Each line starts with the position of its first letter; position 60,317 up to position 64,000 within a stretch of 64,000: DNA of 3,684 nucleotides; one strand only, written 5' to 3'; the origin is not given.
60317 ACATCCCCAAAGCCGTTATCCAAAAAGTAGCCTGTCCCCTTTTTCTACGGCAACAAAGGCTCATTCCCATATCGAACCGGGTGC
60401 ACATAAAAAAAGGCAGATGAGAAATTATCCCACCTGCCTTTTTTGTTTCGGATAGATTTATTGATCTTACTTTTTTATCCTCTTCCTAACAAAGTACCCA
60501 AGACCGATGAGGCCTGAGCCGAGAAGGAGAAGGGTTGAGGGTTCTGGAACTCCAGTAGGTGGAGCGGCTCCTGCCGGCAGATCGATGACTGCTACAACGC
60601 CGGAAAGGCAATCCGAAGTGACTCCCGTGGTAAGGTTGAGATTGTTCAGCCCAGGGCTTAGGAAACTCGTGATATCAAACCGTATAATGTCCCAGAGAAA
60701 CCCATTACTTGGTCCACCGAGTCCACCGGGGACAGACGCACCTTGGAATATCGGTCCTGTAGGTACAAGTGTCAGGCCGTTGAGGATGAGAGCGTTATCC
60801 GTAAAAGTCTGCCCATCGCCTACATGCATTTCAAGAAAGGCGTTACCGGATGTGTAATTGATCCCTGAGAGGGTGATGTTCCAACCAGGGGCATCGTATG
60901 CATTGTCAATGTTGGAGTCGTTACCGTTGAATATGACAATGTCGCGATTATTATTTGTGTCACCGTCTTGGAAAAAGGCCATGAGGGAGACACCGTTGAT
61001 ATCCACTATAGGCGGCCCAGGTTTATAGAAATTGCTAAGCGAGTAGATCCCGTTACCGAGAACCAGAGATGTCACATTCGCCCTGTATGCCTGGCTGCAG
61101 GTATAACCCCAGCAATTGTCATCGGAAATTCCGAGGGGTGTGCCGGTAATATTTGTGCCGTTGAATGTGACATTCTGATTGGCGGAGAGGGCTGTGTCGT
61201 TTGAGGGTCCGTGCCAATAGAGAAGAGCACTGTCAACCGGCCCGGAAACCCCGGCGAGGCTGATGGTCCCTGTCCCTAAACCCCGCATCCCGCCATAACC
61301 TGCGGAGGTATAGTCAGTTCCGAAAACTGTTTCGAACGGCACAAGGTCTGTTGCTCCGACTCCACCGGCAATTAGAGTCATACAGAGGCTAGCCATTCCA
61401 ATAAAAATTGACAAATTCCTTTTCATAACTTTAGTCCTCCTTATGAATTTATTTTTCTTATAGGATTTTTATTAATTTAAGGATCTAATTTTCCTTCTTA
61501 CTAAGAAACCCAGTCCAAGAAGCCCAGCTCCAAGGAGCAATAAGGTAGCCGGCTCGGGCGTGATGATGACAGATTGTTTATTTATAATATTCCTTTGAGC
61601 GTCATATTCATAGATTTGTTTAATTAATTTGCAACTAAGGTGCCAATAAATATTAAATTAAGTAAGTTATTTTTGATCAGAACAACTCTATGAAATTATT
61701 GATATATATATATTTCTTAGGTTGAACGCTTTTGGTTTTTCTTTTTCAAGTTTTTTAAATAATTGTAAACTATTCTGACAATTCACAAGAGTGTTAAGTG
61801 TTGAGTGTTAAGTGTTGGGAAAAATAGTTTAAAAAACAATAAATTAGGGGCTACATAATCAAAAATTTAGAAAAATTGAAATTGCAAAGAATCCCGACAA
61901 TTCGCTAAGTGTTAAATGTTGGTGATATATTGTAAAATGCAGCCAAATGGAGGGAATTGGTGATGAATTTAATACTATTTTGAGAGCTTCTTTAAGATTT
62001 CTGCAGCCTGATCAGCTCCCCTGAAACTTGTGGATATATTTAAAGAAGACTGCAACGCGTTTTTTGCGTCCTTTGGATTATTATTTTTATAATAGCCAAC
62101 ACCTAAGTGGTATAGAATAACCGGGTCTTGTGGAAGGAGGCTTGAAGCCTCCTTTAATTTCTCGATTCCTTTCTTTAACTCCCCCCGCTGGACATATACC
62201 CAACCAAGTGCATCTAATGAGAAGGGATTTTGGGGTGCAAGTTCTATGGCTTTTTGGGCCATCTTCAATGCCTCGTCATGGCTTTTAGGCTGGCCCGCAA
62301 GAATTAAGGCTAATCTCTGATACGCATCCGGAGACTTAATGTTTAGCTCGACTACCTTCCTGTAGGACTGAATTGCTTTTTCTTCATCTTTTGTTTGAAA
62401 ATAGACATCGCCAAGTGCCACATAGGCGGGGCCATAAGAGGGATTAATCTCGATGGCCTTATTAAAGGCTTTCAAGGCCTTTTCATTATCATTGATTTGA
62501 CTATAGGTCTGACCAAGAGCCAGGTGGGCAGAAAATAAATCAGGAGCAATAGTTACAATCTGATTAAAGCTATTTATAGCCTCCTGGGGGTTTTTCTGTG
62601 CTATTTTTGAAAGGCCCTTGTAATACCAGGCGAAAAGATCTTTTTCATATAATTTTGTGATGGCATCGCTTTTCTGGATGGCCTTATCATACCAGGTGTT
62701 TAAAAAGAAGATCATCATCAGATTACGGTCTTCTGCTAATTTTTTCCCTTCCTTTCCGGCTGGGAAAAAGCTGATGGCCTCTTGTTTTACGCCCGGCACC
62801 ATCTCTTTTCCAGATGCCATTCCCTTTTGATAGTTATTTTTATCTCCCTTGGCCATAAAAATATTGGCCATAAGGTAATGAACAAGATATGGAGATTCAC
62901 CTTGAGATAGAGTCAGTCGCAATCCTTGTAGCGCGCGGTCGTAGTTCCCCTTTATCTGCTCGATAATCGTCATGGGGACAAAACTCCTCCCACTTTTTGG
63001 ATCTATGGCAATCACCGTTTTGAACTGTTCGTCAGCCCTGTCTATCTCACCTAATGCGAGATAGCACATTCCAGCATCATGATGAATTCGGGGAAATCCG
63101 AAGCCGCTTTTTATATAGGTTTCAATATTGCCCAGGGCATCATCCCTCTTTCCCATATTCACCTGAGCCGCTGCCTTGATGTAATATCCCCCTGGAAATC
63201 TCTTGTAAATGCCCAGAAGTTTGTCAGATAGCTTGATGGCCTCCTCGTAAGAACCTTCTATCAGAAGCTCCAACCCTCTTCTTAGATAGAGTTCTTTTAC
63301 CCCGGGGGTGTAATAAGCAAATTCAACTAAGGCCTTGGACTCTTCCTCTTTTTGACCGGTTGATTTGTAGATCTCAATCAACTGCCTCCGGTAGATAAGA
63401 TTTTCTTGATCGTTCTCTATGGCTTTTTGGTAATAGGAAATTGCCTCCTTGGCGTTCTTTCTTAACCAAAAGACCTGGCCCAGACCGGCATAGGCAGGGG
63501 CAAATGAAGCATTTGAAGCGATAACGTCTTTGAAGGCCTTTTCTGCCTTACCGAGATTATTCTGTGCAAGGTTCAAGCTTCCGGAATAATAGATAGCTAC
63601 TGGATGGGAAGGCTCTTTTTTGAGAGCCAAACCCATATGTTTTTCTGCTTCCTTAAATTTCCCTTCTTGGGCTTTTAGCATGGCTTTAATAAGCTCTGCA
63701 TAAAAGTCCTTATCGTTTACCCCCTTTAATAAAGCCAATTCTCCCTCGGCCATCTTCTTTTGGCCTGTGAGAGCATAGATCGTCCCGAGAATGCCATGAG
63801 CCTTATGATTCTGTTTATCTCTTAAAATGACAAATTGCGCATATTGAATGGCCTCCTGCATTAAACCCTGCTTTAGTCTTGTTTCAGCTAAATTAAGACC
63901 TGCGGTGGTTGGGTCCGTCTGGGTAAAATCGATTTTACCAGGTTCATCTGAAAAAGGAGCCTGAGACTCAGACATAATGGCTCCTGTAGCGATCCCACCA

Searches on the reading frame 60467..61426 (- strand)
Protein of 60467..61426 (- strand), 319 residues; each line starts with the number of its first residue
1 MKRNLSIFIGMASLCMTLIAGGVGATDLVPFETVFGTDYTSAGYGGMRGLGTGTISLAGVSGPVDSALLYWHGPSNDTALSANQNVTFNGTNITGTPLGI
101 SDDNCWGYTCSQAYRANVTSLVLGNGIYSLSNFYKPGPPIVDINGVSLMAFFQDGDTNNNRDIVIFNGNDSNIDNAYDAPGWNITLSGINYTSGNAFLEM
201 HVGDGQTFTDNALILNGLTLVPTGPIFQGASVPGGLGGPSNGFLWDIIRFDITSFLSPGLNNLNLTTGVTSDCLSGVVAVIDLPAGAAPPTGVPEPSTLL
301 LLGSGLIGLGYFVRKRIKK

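Call 38: search_protein_families(library=pfam, proteins=[window:60467-61426:-], max_evalue=0.001)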
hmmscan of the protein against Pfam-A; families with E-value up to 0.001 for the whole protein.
window:60467-61426:- (319 aa): 2 families
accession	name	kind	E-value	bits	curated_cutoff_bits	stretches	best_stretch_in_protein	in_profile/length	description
PF07589.16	PEP-CTERM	-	1.6e-06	28.4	20.7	1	293-315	2-24/24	PEP-CTERM motif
PF11824.13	DUF3344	-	1.9e-05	24.8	27.2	1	64-267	55-259/275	Protein of unknown function (DUF3344)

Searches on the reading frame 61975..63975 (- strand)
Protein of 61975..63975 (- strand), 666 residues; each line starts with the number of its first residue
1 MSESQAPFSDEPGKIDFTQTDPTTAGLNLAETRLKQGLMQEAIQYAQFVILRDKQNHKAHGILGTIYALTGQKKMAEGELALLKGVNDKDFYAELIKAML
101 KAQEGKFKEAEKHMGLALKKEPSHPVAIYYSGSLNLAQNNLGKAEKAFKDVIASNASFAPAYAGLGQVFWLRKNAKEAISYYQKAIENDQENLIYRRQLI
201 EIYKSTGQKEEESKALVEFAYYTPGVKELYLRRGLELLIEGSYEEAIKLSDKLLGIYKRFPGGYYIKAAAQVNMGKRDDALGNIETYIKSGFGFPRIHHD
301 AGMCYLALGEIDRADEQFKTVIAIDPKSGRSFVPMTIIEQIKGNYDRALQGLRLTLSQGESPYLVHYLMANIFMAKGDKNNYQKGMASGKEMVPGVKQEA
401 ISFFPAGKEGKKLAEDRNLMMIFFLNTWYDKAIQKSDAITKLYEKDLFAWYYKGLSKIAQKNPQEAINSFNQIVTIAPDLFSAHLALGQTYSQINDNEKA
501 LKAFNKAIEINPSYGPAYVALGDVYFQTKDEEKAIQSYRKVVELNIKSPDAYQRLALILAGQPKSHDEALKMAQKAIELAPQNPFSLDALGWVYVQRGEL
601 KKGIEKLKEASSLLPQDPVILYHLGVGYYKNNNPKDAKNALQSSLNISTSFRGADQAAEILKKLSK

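Call 38: search_protein_families(library=pfam, proteins=[window:61975-63975:-], max_evalue=0.001)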
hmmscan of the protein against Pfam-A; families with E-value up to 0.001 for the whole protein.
window:61975-63975:- (666 aa): 32 families (the best 25 are shown)
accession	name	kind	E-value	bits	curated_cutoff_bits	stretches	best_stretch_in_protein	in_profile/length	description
PF07719.23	TPR_2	-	3.1e-48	158.4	27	2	483-513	3-33/34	Tetratricopeptide repeat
PF00515.34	TPR_1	-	4e-40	134.5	27.8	3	483-514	3-34/34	Tetratricopeptide repeat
PF13181.12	TPR_8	-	1.4e-37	125.1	25.7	2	483-513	3-33/34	Tetratricopeptide repeat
PF14559.12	TPR_19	-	4.4e-37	126.7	25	3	458-521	2-64/68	Tetratricopeptide repeat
PF13424.12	TPR_12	-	3.5e-36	123.7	30.1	1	449-511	5-75/77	Tetratricopeptide repeat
PF13432.12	TPR_16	-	1.1e-34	118.9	32.7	2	136-190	8-62/65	Tetratricopeptide repeat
PF13428.12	TPR_14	-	9.4e-34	112.9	23.5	0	483-523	3-43/44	Tetratricopeptide repeat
PF13431.12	TPR_17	-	1e-27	94.5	24.4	1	503-536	1-34/34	Tetratricopeptide repeat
PF13414.12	TPR_11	-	1.1e-27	95.9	26.8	3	493-527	6-40/42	TPR repeat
PF12895.13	ANAPC3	-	1.1e-19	70.9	27.2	1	565-642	4-80/82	Anaphase-promoting complex, cyclosome, subunit 3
PF13174.12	TPR_6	-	1.3e-19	69.9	26.3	0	449-479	2-32/33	Tetratricopeptide repeat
PF13176.12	TPR_7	-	1.9e-17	62.2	27.9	0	483-510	1-28/36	Tetratricopeptide repeat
PF23914.1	TPR_CcmH_CycH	-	1.5e-15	57.9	42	1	519-617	54-154/158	Cytochrome c-type biogenesis protein H TPR domain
PF13371.12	TPR_9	-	7.3e-12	45.6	35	0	560-619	5-64/73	Tetratricopeptide repeat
PF25060.1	ARM_TT21_2nd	-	8e-12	45.6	27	0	459-527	200-268/270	Tetratricopeptide repeat protein 21 second ARM domain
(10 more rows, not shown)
